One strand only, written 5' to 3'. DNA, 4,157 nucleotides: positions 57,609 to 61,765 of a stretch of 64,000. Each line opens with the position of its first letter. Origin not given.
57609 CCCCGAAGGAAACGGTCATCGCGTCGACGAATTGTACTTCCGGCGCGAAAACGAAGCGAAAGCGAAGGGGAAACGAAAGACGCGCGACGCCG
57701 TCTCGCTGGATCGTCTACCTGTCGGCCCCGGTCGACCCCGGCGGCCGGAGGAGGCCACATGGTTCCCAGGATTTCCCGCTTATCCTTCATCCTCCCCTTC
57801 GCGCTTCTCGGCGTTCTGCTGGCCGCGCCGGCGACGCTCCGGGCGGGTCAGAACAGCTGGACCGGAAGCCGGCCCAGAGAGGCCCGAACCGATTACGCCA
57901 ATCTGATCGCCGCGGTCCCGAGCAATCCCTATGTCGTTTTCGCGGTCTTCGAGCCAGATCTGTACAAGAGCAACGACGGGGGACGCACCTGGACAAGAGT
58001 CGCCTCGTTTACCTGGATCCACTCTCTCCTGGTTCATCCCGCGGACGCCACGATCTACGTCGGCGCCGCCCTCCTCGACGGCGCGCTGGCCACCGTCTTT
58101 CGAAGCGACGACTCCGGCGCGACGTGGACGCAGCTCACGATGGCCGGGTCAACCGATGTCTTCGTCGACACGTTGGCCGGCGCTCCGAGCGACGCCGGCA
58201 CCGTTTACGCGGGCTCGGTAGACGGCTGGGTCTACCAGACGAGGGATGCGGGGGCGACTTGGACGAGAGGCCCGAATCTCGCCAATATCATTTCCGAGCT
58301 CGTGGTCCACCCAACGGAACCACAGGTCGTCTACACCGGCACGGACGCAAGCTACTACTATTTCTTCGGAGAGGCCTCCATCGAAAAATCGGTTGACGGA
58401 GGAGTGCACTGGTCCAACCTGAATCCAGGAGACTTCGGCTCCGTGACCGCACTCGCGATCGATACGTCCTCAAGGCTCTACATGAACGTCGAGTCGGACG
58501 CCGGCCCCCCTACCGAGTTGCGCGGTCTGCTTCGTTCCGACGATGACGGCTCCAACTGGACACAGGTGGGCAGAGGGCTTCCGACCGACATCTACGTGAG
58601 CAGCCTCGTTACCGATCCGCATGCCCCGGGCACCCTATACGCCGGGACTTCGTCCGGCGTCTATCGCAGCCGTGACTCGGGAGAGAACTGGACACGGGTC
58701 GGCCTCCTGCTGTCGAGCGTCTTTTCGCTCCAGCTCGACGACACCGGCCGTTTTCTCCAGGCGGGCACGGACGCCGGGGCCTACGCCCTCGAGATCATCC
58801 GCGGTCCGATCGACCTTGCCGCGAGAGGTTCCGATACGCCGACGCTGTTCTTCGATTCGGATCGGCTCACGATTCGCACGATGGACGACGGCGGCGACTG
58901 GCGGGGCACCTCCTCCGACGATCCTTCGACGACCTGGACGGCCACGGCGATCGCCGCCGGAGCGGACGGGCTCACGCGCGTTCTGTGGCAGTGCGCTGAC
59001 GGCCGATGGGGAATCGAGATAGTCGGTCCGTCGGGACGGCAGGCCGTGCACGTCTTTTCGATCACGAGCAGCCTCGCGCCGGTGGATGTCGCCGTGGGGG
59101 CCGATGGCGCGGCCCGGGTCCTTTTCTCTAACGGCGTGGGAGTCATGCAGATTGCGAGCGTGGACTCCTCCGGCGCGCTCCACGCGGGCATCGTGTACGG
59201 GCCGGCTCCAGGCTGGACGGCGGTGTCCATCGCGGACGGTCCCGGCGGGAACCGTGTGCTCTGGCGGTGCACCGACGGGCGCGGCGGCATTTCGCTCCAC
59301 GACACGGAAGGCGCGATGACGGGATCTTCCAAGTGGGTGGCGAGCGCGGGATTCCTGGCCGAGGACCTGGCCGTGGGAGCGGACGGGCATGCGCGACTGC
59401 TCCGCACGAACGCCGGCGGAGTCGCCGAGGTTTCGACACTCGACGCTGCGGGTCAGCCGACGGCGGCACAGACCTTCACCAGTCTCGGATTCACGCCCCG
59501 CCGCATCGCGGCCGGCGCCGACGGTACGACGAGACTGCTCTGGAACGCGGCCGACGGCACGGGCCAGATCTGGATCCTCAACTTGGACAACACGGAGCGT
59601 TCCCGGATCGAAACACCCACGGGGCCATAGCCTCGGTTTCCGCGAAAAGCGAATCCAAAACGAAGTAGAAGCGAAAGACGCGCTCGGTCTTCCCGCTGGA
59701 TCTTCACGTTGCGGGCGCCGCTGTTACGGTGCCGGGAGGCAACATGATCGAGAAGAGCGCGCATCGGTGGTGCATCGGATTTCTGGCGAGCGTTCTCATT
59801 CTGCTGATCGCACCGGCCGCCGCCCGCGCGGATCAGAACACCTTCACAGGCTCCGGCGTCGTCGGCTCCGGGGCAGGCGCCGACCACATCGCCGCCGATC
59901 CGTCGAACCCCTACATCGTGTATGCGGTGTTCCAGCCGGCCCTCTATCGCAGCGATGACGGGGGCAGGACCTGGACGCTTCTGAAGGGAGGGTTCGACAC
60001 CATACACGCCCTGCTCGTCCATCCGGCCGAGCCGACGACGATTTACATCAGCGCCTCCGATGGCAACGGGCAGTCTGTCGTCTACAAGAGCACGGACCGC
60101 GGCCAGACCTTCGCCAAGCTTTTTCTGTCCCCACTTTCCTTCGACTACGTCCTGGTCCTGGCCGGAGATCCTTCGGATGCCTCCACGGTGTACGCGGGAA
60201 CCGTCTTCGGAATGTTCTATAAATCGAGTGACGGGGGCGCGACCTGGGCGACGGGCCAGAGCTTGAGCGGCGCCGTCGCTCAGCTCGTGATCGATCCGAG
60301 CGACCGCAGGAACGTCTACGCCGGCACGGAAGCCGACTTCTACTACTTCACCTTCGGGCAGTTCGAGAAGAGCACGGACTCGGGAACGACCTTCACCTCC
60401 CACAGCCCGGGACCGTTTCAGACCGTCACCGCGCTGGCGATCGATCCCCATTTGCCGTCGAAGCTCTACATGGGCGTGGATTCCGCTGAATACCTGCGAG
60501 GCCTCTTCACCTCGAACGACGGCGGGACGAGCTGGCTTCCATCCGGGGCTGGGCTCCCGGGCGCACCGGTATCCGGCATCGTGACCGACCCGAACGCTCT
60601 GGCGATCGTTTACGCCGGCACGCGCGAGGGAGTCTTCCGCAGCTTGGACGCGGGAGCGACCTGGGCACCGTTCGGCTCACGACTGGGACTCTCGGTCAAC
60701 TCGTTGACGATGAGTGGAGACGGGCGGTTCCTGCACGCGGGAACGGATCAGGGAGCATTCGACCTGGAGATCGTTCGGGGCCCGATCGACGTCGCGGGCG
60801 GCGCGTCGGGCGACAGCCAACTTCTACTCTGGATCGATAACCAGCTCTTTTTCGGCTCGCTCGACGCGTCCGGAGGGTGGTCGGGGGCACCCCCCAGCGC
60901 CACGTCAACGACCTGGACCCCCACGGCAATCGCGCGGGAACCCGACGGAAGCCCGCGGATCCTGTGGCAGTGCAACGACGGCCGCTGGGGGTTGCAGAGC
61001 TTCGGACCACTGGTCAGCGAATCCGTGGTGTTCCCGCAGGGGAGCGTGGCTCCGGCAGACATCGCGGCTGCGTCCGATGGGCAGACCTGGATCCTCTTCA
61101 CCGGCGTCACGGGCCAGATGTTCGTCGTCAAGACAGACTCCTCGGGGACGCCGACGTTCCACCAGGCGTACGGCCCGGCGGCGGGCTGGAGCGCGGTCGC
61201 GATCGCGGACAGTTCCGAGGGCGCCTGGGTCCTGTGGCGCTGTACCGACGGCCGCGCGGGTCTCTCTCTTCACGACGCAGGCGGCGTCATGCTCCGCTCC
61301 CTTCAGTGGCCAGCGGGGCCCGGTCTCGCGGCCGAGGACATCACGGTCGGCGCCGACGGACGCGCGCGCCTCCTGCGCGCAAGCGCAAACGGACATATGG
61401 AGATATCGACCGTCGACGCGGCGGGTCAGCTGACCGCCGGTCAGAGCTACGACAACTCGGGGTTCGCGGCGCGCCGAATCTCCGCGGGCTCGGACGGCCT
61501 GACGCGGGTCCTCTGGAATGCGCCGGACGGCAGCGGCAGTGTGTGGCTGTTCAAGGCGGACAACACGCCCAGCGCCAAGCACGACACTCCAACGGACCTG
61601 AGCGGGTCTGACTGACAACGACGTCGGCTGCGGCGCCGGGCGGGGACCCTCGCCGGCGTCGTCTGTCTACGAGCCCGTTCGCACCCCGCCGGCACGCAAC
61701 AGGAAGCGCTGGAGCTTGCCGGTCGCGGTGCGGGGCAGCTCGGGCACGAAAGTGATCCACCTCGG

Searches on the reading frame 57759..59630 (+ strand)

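Call 31: search_protein_families(library=pfam, proteins=[window:57759-59630:+], max_evalue=1)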
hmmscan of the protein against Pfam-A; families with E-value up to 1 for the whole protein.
window:57759-59630:+ (623 aa): 7 families
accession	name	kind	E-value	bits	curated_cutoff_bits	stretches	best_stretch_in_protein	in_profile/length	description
PF15902.12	Sortilin-Vps10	-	2.5e-15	56.6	33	2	112-221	2-112/446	Sortilin, neurotensin receptor 3,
PF14870.12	PSII_BNR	-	1.7e-05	24.7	27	2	204-314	35-141/303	Photosynthesis system II assembly factor YCF48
PF13810.12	DUF4185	-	0.0007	19.3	39.5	0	111-161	127-177/309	Domain of unknown function (DUF4185)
PF15899.11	BNR_6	-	0.00079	19.7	27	0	114-126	2-14/14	BNR-Asp box repeat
PF02012.26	BNR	-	0.012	15.9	27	0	69-79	1-11/12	BNR/Asp-box repeat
PF13570.13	Beta-prop_ACSF4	-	0.02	14.7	133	1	54-202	101-241/329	Beta-alanine-activating enzyme, beta-propeller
PF13859.12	BNR_3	-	0.026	14.4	27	0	298-335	197-234/308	BNR repeat-like domain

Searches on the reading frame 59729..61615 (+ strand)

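Call 31: search_protein_families(library=pfam, proteins=[window:59729-61615:+], max_evalue=1)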
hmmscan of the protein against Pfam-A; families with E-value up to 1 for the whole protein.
window:59729-61615:+ (628 aa): 6 families
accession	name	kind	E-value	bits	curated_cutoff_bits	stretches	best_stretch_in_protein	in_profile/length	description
PF15902.12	Sortilin-Vps10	-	2.5e-14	53.4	33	3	72-133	3-62/446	Sortilin, neurotensin receptor 3,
PF02012.26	BNR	-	6.9e-05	22.7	27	1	73-83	1-11/12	BNR/Asp-box repeat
PF14870.12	PSII_BNR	-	9.8e-05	22.2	27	1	71-185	39-150/303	Photosynthesis system II assembly factor YCF48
PF15899.11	BNR_6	-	0.0096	16.4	27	0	72-83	1-12/14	BNR-Asp box repeat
PF24316.1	Tli3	-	0.034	14.9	27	0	95-130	64-98/129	T6SS Tli3 immunity protein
PF19755.4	DUF6242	-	0.15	12.4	29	0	104-173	154-217/217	Domain of unknown function (DUF6242)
